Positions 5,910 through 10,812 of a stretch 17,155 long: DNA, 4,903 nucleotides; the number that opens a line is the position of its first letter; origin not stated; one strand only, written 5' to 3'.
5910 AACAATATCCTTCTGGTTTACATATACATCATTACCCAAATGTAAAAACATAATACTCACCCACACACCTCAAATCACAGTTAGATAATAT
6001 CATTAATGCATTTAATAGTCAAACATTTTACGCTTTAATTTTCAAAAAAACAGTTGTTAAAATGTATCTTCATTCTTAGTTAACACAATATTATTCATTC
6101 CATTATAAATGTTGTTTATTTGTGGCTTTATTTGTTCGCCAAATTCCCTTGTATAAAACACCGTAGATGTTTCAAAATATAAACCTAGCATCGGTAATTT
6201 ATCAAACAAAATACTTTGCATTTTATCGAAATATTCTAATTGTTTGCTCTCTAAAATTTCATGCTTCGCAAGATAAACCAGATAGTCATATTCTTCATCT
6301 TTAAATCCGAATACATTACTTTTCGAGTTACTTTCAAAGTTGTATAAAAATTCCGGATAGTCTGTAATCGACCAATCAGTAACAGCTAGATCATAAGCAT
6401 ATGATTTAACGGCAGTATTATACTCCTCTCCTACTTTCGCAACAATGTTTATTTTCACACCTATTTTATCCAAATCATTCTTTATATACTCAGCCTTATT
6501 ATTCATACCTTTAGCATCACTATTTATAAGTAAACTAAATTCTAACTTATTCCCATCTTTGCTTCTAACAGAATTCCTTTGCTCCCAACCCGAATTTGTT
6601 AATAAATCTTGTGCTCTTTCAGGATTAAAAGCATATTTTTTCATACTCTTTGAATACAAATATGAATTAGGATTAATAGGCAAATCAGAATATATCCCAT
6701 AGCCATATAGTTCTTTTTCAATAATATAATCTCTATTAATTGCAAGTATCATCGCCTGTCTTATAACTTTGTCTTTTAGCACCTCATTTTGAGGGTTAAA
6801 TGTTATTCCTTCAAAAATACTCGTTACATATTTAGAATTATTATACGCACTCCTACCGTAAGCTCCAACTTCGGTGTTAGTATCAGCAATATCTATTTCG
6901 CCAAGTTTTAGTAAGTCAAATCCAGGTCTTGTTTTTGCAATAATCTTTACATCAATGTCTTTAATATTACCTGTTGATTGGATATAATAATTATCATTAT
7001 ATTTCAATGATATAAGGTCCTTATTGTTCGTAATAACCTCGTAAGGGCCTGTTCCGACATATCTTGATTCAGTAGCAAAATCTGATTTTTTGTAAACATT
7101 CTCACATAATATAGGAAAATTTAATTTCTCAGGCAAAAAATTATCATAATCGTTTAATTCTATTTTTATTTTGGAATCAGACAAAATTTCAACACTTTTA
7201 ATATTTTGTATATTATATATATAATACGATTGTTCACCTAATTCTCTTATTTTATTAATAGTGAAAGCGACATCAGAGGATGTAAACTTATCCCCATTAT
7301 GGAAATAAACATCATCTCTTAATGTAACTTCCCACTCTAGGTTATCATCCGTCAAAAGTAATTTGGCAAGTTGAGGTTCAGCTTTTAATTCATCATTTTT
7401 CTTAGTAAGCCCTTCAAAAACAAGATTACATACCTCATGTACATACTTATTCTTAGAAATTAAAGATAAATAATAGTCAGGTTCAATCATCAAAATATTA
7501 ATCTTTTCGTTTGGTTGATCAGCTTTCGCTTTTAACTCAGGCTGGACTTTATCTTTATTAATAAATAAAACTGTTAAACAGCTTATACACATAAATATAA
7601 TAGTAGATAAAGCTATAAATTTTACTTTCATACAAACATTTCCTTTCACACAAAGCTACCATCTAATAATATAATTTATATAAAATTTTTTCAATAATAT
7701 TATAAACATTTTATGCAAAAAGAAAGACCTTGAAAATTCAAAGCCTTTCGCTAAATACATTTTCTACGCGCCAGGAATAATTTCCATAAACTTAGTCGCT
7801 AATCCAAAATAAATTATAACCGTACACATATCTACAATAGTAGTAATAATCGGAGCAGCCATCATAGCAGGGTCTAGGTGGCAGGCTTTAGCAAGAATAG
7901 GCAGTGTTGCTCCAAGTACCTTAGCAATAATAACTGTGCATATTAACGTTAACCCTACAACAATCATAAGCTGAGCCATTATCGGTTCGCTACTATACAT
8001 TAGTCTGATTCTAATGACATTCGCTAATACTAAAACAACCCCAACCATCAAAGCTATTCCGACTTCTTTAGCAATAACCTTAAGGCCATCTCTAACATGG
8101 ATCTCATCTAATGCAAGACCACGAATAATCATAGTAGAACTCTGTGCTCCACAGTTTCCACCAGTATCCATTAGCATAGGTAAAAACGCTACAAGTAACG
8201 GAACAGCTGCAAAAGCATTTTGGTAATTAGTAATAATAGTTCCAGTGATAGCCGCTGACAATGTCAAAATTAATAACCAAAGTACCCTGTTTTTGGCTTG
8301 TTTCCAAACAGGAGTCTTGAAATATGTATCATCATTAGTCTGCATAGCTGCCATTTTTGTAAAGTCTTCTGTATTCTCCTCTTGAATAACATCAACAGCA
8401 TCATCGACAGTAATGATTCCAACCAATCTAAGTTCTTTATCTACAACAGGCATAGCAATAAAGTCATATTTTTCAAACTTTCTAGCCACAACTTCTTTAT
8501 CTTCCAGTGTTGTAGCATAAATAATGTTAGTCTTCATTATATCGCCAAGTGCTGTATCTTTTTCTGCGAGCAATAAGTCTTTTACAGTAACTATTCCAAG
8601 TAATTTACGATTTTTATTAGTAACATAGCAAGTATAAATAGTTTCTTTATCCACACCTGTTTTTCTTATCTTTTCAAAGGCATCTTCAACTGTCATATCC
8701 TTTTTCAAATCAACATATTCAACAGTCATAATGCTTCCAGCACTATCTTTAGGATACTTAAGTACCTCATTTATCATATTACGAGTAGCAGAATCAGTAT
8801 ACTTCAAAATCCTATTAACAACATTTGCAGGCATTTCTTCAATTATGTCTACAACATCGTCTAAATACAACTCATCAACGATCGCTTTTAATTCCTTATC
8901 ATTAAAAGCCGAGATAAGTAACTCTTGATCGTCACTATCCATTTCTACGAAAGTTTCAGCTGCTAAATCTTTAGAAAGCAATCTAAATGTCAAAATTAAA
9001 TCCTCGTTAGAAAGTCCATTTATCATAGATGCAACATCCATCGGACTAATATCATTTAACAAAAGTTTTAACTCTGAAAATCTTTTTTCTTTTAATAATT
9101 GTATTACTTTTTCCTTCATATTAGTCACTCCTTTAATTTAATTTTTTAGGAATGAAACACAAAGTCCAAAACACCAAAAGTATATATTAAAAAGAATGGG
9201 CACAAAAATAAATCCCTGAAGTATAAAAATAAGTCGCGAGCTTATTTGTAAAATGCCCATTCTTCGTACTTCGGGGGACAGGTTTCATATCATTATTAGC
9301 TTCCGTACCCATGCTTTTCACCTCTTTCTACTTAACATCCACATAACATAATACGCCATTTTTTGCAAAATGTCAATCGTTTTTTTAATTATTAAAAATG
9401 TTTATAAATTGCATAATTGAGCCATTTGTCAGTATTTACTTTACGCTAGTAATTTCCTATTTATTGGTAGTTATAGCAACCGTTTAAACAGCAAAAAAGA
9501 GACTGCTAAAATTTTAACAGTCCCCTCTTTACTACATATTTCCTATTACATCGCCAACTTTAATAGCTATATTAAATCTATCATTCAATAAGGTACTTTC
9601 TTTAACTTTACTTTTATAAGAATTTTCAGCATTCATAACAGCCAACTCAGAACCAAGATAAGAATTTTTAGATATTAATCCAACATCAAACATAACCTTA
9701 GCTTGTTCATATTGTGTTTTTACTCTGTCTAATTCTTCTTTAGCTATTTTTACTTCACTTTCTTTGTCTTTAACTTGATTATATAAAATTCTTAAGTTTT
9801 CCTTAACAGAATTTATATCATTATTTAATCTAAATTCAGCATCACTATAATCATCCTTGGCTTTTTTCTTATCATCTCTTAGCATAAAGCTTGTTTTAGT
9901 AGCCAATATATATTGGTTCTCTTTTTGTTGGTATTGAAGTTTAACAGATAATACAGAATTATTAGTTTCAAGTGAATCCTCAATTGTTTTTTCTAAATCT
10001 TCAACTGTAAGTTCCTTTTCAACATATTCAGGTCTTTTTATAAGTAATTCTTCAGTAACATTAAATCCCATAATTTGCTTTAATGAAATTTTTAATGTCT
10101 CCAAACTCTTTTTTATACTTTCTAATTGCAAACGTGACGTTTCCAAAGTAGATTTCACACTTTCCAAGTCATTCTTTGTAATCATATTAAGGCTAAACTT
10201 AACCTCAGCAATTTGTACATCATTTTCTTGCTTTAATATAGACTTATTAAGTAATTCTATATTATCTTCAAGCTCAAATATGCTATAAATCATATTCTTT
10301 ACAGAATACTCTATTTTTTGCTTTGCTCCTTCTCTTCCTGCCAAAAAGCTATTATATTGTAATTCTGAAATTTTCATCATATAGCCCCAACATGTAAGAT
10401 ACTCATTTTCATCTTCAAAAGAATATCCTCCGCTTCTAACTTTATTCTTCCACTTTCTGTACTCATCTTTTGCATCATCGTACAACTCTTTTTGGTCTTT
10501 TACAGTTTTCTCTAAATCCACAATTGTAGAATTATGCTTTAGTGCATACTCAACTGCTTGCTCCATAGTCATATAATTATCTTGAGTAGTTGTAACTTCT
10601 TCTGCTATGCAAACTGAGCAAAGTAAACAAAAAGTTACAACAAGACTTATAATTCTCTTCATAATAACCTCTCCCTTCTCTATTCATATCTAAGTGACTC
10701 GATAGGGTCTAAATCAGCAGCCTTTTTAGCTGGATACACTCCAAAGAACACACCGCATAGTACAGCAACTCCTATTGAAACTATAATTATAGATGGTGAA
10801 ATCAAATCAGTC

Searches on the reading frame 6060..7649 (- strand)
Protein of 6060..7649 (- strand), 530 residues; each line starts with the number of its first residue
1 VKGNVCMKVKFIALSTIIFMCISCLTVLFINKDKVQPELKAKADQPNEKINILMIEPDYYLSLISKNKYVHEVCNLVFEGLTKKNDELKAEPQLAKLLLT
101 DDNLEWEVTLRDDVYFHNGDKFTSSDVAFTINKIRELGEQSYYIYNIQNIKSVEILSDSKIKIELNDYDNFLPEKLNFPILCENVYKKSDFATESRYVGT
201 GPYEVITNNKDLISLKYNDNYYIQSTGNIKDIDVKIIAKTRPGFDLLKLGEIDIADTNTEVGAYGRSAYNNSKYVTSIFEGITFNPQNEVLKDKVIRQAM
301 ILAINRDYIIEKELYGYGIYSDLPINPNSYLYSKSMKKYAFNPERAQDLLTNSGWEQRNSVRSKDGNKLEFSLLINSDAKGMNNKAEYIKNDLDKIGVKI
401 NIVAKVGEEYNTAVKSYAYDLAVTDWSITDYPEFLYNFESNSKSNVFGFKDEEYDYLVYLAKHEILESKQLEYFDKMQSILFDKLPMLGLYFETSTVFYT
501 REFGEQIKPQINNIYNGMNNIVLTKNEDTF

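Call 58: search_protein_families(library=pfam, proteins=[window:6060-7649:-], max_evalue=0.00001)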
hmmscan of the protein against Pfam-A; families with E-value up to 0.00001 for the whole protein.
window:6060-7649:- (530 aa): 1 family
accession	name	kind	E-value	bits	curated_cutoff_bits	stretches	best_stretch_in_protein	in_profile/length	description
PF00496.27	SBP_bac_5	-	1.8e-59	202.2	32.4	1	90-444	2-366/368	Bacterial extracellular solute-binding proteins, family 5 Middle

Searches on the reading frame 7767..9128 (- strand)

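Call 58: search_protein_families(library=pfam, proteins=[window:7767-9128:-], max_evalue=0.00001)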
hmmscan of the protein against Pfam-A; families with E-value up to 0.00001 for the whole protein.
window:7767-9128:- (454 aa): 3 families
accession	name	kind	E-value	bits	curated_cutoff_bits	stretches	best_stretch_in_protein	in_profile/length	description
PF01769.21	MgtE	-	3.7e-34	118.1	27.6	1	316-443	1-125/125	Divalent cation transporter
PF03448.22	MgtE_N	-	8.9e-26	90.8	25.9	1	28-128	2-102/102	MgtE intracellular N domain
PF00571.33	CBS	-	2.9e-18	66.4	24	2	131-188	2-54/57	CBS domain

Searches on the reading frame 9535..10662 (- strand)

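Call 58: search_protein_families(library=pfam, proteins=[window:9535-10662:-], max_evalue=0.00001)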
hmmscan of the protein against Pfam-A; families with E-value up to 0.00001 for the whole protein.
window:9535-10662:- (376 aa): 1 family
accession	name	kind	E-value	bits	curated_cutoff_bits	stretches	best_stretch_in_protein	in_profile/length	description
PF02321.23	OEP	-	2.6e-19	70.2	22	2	261-350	80-169/187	Outer membrane efflux protein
